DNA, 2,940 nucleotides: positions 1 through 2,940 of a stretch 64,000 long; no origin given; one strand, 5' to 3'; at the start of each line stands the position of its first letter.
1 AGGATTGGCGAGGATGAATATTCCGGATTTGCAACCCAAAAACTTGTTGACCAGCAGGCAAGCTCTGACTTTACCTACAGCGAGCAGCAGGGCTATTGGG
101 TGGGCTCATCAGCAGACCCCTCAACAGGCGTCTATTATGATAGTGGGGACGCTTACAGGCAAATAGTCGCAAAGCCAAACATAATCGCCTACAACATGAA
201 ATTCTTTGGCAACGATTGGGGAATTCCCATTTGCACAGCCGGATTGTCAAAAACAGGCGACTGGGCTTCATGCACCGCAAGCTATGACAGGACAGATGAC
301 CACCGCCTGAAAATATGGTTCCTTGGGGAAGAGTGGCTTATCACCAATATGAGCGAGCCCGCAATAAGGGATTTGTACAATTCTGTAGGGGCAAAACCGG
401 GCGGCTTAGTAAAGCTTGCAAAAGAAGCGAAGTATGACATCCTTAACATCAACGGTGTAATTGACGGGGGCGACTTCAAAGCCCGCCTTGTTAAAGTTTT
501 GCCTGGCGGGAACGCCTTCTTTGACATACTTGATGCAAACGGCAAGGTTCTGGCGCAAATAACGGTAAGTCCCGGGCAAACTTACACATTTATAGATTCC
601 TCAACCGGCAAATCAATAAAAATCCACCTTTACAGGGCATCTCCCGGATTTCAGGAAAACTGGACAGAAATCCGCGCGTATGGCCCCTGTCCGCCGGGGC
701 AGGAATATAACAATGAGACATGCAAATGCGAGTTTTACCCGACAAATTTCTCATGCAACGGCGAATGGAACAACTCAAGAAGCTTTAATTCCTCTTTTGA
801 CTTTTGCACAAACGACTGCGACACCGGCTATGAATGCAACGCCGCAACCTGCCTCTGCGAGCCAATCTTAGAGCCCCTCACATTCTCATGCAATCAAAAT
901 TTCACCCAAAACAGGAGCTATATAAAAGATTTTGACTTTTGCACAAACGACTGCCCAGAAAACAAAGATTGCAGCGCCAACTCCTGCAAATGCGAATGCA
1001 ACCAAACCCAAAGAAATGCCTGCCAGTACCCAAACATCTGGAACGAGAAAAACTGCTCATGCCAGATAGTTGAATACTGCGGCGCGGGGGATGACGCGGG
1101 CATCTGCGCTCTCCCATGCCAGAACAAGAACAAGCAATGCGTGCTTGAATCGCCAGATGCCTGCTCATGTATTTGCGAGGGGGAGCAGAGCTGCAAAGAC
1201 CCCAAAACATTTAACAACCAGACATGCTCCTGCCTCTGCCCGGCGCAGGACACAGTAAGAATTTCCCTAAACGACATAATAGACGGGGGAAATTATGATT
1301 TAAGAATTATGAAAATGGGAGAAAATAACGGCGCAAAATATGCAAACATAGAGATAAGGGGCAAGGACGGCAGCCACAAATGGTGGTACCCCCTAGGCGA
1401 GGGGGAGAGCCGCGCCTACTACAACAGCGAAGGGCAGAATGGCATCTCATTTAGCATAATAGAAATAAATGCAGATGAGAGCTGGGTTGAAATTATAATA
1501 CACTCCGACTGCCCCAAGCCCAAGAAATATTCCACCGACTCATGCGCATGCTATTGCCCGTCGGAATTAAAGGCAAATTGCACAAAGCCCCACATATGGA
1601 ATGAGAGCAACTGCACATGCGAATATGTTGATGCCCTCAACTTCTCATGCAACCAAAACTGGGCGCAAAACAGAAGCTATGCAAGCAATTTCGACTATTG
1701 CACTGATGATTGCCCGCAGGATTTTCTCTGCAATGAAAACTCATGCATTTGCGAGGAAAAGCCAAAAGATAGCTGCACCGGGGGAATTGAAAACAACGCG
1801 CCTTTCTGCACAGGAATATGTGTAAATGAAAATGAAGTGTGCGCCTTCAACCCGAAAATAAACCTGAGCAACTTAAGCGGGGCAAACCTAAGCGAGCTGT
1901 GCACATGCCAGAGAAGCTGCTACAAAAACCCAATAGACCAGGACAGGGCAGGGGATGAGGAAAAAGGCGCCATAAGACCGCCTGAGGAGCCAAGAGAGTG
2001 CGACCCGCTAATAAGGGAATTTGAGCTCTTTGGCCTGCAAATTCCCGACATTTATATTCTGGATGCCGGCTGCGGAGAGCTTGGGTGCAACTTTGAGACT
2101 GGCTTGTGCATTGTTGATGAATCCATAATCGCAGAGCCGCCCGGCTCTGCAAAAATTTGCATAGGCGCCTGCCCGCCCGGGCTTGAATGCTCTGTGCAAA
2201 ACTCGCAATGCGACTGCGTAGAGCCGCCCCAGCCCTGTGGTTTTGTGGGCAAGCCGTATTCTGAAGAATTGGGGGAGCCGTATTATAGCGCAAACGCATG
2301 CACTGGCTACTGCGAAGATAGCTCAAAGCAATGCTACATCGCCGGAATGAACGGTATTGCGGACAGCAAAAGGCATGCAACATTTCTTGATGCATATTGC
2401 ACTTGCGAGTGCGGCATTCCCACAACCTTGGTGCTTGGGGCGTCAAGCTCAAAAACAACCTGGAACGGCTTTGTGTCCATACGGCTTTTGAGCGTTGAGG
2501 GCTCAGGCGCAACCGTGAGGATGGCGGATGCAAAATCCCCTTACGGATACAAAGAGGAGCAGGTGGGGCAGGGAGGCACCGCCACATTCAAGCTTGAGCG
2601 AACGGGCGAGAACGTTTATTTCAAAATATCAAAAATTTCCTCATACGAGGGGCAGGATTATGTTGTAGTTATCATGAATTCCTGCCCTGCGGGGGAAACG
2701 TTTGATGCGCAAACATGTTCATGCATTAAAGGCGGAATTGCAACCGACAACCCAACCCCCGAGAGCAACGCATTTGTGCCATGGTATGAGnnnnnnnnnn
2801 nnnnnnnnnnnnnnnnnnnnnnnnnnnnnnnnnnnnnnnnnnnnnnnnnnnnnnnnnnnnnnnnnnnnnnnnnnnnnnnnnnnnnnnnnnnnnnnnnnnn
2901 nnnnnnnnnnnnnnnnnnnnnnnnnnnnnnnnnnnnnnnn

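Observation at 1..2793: Truncated giant cysteine-rich, sequon-rich modular surface protein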

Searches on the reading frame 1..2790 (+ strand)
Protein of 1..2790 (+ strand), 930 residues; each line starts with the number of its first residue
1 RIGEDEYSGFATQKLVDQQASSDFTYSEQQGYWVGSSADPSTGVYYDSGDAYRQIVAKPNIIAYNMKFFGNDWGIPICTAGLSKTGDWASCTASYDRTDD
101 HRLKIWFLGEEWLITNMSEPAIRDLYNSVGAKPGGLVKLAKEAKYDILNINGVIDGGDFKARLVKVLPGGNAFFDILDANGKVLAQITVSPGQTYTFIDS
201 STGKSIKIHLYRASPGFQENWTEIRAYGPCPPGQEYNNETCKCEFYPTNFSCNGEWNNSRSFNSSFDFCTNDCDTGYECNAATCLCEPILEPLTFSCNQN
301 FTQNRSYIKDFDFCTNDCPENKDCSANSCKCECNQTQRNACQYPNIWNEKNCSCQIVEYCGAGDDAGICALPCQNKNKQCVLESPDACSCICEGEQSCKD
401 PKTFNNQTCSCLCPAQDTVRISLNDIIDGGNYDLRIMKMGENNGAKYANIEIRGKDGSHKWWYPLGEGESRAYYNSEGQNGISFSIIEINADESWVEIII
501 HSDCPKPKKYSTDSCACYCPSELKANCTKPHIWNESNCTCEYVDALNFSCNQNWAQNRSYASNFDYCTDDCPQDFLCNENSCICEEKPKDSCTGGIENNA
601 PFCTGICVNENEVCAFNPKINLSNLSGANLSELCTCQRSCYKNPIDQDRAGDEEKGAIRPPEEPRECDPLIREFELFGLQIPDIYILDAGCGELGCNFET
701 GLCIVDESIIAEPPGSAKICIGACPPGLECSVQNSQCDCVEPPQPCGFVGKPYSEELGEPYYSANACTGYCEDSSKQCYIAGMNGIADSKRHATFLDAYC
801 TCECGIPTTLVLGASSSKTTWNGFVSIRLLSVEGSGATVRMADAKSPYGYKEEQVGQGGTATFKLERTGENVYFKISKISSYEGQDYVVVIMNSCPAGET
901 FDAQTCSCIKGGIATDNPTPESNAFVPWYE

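Call 4: search_protein_families(library=pfam, proteins=[window:1-2790:+], max_evalue=1)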
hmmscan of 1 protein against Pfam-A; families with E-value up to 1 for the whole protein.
window:1-2790:+ (930 aa): 1 family
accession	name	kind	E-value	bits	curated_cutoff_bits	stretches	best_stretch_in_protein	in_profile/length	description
PF17965.7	MucBP_2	-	0.26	12.3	23.4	1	875-905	33-62/74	Mucin binding domain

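Call 9: find_homologous_proteins(query=window:1-2790:+)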
Query window:1-2790:+ (930 aa): 14 proteins with E <= 0.001 among 3979 candidates.
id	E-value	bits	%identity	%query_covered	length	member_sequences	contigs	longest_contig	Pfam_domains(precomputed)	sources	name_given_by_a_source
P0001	0.0e+0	2239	100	100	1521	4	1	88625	-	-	-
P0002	4.4e-90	321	59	26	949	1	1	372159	PF05124.18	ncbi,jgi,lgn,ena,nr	ncbi:hypothetical protein COU37_00025 [Candidatus Micrarchaeota archaeon CG10_big_fil_rev_8_21_14_0_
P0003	1.3e-71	260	52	25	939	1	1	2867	PF05124.18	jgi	-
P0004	1.4e-67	247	53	25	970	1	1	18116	PF05124.18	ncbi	ncbi:MAG: hypothetical protein ABIH83_03590 [Candidatus Micrarchaeota archaeon]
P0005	1.7e-66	243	48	28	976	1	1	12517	PF05124.18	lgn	-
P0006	5.0e-56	208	45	25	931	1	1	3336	PF05124.18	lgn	-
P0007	6.2e-49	185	43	28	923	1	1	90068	PF05124.18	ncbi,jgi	ncbi:MAG: S-layer protein [Candidatus Micrarchaeia archaeon]|jgi:hypothetical protein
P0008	2.3e-48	183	44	25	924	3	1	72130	PF05124.18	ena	-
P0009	2.9e-48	183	45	24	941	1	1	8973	PF05124.18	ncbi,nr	ncbi:MAG: S-layer protein [Candidatus Micrarchaeota archaeon]|nr:S-layer protein [Candidatus Micrarc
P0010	3.6e-22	96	32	27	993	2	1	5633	PF05124.18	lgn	-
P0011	1.4e-20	91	32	25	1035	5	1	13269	PF05124.18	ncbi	ncbi:MAG: hypothetical protein ABH983_05500 [Candidatus Micrarchaeota archaeon]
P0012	3.0e-20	90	37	19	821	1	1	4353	PF05124.18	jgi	-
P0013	2.4e-19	87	32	28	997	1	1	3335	PF05124.18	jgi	jgi:hypothetical protein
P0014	8.7e-18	82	31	27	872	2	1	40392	PF05124.18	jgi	jgi:hypothetical protein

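Call 10: search_solved_structures(query=window:1-2790:+, max_evalue=1)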
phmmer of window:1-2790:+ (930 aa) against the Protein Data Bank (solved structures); distinct sequences matched with E-value up to 1: 1.
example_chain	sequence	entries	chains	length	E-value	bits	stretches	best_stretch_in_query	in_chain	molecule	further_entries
4deq_A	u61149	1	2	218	0.044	14.8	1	353-414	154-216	Neuropilin-1, Vascular endothelial growth factor A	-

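Call 12: search_protein_families(library=pfam, proteins=[P0001, P0002, P0007, P0010, P0014], max_evalue=0.1)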
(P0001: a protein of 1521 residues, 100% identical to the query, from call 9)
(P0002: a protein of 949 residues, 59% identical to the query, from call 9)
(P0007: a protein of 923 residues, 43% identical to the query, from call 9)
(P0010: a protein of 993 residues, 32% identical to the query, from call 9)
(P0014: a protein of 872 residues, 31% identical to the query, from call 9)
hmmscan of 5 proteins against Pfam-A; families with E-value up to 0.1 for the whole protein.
P0001 (1521 aa): 1 family
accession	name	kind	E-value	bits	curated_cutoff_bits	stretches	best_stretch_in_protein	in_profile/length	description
PF07210.18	DUF1416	-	0.0097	16.2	23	0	98-125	34-61/97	Protein of unknown function (DUF1416)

P0002 (949 aa): 1 family
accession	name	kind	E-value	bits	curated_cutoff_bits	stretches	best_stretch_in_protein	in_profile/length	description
PF05124.17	S_layer_C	-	2e-16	60.6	23.9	1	39-946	12-177/177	S-layer like family, outer domain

P0007 (923 aa): 1 family
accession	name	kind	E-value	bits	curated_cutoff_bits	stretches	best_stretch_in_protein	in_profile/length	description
PF05124.17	S_layer_C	-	3.7e-15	56.5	23.9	1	38-918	11-175/177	S-layer like family, outer domain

P0010 (993 aa): 1 family
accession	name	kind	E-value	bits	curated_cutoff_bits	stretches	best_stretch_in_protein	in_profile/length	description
PF05124.17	S_layer_C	-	4.3e-13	49.7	23.9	1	37-988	11-175/177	S-layer like family, outer domain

P0014 (872 aa): 1 family
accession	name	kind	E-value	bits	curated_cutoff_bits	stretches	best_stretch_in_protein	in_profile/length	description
PF05124.17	S_layer_C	-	9.3e-06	25.8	23.9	1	807-868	110-176/177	S-layer like family, outer domain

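Call 14: find_encoding_contigs(protein=P0001, flank=10000, max_places=4)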
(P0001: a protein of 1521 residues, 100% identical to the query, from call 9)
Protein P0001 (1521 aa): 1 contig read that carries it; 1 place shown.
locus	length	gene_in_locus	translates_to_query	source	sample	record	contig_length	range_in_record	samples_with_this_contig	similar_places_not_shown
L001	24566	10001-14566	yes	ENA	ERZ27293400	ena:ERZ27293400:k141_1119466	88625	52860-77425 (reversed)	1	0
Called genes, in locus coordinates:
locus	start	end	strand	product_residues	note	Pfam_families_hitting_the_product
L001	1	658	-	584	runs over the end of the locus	PF00005:ABC_tran, PF02463:SMC_N (faint), PF13304:AAA_21 (faint), PF00005:ABC_tran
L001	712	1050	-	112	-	-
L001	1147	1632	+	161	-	-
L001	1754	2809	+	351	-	PF26356:Pelota_N, PF03464:eRF1_2 (weak), PF03465:eRF1_3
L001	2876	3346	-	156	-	-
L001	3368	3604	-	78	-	-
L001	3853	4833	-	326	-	PF03215:Rad17 (weak), PF05496:RuvB_N, PF00004:AAA, PF13177:DNA_pol3_delta2 (weak), PF25361:AAA_lid_RFC1, PF08542:Rep_fac_C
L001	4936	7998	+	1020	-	PF00133:tRNA-synt_1, PF01921:tRNA-synt_1f (faint), PF09334:tRNA-synt_1g (faint), PF08264:Anticodon_1, PF19302:DUF5915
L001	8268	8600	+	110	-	-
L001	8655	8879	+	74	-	PF02697:VAPB_antitox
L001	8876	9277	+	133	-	PF01850:PIN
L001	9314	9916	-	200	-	-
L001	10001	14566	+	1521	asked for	-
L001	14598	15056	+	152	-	-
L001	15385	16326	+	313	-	PF00297:Ribosomal_L3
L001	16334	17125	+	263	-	PF00573:Ribosomal_L4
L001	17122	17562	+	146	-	PF00276:Ribosomal_L23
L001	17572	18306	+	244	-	PF00181:Ribosomal_L2_N (weak), PF03947:Ribosomal_L2_C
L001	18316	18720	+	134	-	PF00203:Ribosomal_S19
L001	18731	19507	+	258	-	PF00237:Ribosomal_L22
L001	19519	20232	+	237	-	PF07650:KH_2, PF00189:Ribosomal_S3_C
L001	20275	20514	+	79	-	PF00831:Ribosomal_L29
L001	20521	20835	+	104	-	PF01253:SUI1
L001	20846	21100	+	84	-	PF01868:RNase_P-MRP_p29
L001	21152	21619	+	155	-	PF00366:Ribosomal_S17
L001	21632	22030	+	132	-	PF00238:Ribosomal_L14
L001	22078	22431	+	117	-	PF16906:Ribosomal_L26, PF23287:KOW7_SPT5 (faint), PF00467:KOW (faint)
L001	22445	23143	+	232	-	PF00900:Ribosomal_S4e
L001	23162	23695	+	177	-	PF00281:Ribosomal_L5, PF00673:Ribosomal_L5_C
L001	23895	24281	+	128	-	PF00410:Ribosomal_S8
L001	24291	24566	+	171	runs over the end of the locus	PF00347:Ribosomal_L6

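Call 16: find_encoding_contigs(protein=P0002, flank=10000, max_places=2)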
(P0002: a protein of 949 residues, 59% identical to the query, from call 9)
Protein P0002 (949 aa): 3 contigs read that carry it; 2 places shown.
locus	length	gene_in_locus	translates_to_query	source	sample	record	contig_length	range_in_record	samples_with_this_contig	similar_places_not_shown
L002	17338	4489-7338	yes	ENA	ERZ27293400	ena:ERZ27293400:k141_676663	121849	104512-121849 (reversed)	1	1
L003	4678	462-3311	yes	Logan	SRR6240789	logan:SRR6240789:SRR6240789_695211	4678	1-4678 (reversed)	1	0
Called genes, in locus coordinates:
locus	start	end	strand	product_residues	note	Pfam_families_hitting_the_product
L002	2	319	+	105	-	?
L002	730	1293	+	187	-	-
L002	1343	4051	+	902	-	PF09336:Vps4_C (faint), PF05496:RuvB_N (faint), PF05673:DUF815 (faint), PF00005:ABC_tran (faint), PF00004:AAA, PF17862:AAA_lid_3, PF00004:AAA, PF17862:AAA_lid_3, +15 more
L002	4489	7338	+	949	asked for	PF05124:S_layer_C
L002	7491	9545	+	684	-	-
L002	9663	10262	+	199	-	-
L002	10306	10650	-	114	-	-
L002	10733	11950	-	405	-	PF03463:eRF1_1, PF18854:baeRF_family10, PF03464:eRF1_2, PF18859:acVLRF1 (faint), PF03465:eRF1_3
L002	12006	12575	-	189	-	PF00484:Pro_CA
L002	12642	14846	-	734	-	-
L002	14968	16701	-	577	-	PF05362:Lon_C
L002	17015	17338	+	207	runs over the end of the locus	PF00025:Arf (faint), PF03193:RsgA_GTPase (faint), PF01926:MMR_HSR1, PF00009:GTP_EFTU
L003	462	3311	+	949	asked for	PF05124:S_layer_C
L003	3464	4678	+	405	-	?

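Call 17: find_encoding_contigs(protein=P0007, flank=10000, max_places=2)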
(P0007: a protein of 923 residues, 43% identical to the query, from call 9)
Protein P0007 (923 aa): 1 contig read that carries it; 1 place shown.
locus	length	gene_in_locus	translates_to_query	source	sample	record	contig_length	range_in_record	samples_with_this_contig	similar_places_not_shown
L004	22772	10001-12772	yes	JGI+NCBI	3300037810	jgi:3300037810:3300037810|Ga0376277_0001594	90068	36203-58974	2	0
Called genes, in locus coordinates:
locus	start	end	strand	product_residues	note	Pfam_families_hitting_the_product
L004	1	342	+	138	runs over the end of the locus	-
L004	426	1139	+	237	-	-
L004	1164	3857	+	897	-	-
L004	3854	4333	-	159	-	-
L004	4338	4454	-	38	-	-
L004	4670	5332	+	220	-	-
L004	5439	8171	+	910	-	PF05673:DUF815 (faint), PF00005:ABC_tran (faint), PF00004:AAA, PF17862:AAA_lid_3, PF05496:RuvB_N (weak), PF00004:AAA, PF13173:AAA_14 (weak), PF17862:AAA_lid_3, +22 more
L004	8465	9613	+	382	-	-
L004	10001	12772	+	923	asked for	PF05124:S_layer_C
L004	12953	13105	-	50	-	-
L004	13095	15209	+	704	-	-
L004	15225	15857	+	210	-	-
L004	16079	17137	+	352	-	PF00579:tRNA-synt_1b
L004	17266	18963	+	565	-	PF05362:Lon_C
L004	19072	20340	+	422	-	-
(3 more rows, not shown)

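Call 21: list_cluster_members(proteins=[P0001, P0002])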
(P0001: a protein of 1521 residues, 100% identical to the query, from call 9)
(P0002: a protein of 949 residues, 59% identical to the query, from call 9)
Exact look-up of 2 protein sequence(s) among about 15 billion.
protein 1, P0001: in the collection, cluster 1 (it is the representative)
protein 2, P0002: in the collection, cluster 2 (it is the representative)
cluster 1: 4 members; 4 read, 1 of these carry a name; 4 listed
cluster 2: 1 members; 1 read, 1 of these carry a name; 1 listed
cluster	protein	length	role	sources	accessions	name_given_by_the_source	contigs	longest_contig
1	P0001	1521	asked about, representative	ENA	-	-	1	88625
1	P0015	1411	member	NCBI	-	-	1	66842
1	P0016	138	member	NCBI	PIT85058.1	hypothetical protein COU37_00895, partial [Candidatus Micrarchaeota archaeon ...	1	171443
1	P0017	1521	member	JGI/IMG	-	-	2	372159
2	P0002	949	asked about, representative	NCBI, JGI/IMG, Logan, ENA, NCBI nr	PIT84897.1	hypothetical protein COU37_00025 [Candidatus Micrarchaeota archaeon ... | MAG: hypothetical protein COU37_00025 [Candidatus Micrarchaeota archaeon ...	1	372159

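Call 22: find_encoding_contigs(protein=P0017, flank=3000, max_places=4)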
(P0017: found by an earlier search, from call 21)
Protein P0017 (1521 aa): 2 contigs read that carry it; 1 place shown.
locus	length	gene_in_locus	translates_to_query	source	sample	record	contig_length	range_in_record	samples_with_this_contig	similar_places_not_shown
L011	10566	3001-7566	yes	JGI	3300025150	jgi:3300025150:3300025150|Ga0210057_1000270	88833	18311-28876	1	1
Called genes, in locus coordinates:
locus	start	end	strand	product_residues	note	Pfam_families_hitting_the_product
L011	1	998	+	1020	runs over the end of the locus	PF00133:tRNA-synt_1, PF01921:tRNA-synt_1f (faint), PF09334:tRNA-synt_1g (faint), PF08264:Anticodon_1, PF19302:DUF5915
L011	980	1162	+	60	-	-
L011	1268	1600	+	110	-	-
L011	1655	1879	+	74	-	PF02697:VAPB_antitox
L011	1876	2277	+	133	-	PF01850:PIN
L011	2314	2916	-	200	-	-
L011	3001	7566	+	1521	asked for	-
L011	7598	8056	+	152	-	-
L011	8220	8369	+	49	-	-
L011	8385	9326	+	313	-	PF00297:Ribosomal_L3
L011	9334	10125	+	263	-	PF00573:Ribosomal_L4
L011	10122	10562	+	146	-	PF00276:Ribosomal_L23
